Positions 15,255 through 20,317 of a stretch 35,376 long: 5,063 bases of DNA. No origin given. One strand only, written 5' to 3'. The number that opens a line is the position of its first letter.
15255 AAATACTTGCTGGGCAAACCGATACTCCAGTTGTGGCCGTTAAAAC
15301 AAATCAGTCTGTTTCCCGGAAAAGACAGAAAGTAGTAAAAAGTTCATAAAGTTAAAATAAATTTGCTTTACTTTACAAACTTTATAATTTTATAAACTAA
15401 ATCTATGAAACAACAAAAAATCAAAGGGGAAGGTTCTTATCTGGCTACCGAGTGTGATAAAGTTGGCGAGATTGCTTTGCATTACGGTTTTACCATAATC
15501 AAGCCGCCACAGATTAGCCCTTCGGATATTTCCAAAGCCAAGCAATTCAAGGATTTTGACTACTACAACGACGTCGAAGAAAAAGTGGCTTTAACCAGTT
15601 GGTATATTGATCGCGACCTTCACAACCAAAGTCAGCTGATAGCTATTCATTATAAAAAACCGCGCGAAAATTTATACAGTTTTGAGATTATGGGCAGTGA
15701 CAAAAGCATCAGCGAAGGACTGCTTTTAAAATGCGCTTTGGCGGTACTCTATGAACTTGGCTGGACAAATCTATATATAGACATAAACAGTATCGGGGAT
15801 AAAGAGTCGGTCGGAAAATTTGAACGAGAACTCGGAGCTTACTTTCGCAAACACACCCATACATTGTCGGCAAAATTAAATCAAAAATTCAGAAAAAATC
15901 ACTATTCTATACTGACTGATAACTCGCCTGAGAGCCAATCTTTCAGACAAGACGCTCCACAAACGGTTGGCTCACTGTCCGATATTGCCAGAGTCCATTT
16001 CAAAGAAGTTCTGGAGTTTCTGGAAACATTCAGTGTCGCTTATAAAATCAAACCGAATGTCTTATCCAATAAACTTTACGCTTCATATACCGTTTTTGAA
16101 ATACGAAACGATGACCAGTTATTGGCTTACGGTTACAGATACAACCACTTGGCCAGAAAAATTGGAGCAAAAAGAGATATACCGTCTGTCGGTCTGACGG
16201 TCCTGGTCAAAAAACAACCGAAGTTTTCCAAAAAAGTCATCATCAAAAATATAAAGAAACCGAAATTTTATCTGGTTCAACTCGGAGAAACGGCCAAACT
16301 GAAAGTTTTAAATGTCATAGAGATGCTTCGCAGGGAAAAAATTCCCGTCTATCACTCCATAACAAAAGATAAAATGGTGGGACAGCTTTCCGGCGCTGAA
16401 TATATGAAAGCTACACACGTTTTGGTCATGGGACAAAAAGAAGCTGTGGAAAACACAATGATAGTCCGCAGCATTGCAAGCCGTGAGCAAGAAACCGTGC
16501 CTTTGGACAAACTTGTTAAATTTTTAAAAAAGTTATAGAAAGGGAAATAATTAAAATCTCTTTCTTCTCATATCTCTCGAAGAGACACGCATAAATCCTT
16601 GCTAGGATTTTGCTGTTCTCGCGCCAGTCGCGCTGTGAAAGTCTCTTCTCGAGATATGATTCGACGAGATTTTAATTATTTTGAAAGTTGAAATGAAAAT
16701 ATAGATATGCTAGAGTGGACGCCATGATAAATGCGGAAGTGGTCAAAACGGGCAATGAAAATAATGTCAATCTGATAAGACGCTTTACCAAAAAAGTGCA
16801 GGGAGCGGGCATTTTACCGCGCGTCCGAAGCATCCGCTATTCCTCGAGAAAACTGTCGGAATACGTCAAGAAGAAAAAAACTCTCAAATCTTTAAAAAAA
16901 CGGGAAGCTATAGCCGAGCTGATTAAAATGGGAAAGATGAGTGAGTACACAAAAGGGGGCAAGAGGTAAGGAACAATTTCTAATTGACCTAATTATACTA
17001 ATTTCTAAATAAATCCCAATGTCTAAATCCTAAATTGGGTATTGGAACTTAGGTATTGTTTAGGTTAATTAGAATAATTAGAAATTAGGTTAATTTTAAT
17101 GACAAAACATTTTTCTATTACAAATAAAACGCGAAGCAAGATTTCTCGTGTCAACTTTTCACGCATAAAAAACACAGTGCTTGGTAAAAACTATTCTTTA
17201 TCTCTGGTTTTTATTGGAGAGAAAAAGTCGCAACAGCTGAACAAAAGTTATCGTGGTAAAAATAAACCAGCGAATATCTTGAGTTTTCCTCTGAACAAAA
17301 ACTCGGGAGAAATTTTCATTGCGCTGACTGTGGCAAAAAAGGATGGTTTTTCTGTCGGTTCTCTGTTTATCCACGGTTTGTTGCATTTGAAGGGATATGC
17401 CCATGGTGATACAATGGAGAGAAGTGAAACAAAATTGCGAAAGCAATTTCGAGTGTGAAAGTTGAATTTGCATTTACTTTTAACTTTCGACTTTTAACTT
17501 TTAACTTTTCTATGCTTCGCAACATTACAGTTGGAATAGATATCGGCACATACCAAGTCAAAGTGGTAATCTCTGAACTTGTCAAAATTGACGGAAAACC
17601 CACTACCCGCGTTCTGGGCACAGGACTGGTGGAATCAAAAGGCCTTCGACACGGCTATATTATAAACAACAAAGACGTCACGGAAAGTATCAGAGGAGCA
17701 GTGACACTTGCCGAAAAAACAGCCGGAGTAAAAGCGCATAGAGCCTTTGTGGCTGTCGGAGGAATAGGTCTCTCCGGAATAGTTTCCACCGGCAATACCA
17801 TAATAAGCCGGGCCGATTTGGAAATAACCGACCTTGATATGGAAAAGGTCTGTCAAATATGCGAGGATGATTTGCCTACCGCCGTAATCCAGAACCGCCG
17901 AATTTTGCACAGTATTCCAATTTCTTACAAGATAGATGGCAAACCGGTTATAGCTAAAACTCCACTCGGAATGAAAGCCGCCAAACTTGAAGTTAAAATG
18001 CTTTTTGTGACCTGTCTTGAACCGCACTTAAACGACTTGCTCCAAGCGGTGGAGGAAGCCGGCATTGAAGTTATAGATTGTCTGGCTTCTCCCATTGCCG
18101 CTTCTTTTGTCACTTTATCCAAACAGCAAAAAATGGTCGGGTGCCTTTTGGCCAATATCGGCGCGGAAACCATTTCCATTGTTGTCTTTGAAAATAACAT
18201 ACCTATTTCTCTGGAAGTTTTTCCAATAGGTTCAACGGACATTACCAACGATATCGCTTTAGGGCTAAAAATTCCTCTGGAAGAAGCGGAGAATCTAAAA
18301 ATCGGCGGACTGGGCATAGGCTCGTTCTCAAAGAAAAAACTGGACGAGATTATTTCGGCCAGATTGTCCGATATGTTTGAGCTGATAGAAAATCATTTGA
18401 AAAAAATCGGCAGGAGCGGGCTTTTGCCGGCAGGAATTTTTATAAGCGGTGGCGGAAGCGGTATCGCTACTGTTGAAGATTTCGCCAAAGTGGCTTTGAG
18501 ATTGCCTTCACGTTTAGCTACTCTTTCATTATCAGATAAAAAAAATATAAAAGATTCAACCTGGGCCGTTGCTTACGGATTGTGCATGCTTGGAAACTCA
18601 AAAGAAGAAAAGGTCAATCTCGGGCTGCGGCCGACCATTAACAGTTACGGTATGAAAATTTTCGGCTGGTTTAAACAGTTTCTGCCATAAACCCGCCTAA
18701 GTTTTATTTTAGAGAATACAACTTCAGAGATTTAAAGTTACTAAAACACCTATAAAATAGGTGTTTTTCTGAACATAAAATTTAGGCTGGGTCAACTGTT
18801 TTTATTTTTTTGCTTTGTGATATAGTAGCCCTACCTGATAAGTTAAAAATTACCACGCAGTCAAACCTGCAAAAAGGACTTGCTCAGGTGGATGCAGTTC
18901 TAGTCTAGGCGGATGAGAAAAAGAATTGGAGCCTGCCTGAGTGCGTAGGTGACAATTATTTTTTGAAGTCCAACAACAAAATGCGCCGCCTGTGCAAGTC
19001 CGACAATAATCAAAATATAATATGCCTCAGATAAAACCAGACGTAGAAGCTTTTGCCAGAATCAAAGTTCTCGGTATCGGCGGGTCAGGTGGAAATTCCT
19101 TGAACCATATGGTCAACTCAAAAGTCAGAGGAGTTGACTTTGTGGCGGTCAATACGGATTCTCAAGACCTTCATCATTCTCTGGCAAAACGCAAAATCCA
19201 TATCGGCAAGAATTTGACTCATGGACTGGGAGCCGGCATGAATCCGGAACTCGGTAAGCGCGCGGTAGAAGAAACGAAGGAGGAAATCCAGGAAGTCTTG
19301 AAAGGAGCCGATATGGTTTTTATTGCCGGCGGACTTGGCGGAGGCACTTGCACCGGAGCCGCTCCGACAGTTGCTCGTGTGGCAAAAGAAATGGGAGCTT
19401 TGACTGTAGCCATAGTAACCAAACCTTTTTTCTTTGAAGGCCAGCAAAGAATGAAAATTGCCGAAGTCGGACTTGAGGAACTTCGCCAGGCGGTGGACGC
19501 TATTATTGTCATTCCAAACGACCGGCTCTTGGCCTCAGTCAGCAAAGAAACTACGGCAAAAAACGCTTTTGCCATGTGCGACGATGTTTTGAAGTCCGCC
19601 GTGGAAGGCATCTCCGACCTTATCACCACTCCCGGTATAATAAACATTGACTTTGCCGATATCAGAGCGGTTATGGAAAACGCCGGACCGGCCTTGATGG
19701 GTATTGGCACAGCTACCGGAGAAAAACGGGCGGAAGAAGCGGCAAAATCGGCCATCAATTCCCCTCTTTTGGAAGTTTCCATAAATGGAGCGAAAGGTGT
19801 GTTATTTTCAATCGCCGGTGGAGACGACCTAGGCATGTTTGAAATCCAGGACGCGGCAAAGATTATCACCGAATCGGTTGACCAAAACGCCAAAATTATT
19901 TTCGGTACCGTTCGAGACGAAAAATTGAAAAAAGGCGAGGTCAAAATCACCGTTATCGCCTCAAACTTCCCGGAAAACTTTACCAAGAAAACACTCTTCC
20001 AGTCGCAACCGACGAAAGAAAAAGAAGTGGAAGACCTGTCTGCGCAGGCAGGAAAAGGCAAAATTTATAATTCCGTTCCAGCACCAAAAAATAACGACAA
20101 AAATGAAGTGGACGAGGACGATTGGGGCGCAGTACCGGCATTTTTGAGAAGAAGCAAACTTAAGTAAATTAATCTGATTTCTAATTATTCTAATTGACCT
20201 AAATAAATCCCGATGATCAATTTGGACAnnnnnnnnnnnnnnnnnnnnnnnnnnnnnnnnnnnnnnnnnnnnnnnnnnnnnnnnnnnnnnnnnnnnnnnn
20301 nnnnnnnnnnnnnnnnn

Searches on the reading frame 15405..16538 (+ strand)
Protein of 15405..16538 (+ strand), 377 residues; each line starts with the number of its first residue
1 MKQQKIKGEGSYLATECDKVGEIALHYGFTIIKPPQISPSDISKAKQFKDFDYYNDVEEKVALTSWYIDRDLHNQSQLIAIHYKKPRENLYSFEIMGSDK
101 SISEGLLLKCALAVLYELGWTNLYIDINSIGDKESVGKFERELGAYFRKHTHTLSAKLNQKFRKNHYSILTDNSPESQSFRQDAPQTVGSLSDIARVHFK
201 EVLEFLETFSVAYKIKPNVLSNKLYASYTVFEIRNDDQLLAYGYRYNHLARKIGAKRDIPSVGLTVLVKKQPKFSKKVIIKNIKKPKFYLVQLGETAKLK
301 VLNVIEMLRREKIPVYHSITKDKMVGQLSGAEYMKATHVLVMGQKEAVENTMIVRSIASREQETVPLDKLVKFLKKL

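Call 17: search_protein_families(library=pfam, proteins=[window:15405-16538:+])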
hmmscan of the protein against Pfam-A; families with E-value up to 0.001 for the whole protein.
window:15405-16538:+ (377 aa): 1 family
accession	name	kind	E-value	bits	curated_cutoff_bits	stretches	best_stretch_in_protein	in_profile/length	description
PF03129.25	HGTP_anticodon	-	2.7e-10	40.7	21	1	289-376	3-93/94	Anticodon binding domain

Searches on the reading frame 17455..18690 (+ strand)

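Call 17: search_protein_families(library=pfam, proteins=[window:17455-18690:+])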
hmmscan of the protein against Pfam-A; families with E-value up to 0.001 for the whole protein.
window:17455-18690:+ (411 aa): 3 families
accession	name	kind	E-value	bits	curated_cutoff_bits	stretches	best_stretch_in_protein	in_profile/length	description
PF14450.12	FtsA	-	6.9e-21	75.4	31.8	1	232-375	2-127/127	Cell division protein FtsA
PF02491.25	SHS2_FTSA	-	3.6e-12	46.9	25.4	1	107-186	5-79/79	SHS2 domain inserted in FTSA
PF11104.14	PilM_2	-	3.3e-05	23.4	27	0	179-286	125-238/340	Type IV pilus assembly protein PilM;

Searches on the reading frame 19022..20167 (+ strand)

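Call 17: search_protein_families(library=pfam, proteins=[window:19022-20167:+])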
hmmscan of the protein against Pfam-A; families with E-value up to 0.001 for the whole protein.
window:19022-20167:+ (381 aa): 2 families
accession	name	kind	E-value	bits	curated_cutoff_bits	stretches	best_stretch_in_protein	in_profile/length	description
PF00091.31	Tubulin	-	1.6e-46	159.5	33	1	13-172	1-188/190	Tubulin/FtsZ family, GTPase domain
PF12327.13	FtsZ_C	-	2.1e-31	108.5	27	1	222-315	1-93/95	FtsZ family, C-terminal domain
